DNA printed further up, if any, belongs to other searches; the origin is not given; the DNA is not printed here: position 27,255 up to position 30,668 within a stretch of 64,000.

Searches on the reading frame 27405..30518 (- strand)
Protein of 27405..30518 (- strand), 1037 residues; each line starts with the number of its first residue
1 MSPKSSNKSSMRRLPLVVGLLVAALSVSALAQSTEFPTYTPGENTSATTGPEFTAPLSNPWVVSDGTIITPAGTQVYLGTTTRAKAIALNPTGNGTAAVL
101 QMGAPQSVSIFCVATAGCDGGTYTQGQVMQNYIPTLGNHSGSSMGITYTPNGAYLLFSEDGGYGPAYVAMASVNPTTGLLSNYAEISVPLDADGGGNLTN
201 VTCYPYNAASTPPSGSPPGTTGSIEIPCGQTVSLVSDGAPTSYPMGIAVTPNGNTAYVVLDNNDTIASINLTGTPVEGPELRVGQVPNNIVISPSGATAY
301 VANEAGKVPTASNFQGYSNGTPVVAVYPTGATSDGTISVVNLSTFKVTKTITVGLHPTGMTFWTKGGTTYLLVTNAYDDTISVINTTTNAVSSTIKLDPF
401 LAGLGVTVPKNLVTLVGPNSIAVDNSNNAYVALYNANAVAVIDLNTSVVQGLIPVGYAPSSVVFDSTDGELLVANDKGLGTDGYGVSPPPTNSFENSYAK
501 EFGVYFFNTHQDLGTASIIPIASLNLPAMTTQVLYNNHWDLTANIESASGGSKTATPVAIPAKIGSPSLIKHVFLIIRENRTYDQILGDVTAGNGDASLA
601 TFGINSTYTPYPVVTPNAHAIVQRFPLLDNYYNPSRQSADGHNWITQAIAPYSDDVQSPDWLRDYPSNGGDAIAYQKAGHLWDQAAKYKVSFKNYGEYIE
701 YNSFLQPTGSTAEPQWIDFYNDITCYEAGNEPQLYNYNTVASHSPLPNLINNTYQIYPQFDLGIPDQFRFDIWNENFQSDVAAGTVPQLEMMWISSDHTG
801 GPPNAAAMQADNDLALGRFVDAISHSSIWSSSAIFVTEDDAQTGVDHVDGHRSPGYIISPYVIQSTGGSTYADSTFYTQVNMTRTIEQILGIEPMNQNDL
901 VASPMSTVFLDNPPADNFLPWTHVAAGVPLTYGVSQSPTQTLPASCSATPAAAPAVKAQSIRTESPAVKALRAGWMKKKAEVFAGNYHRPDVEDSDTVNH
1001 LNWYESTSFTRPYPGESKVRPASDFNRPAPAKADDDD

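Call 9: search_protein_families(library=pfam, proteins=[window:27405-30518:-], max_evalue=0.01)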
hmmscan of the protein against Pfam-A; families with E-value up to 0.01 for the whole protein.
window:27405-30518:- (1037 aa): 3 families
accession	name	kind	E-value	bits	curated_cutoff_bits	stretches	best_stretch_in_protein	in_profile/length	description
PF04185.19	Phosphoesterase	-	6.8e-08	32.5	23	1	774-892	226-355/356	Phosphoesterase family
PF21783.3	YNCE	-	0.0018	18.1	27.1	1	316-400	35-115/339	YNCE-like beta-propeller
PF24684.1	Vgb_lyase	-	0.0085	15.4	50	0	240-349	95-206/290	Virginiamycin B lyase family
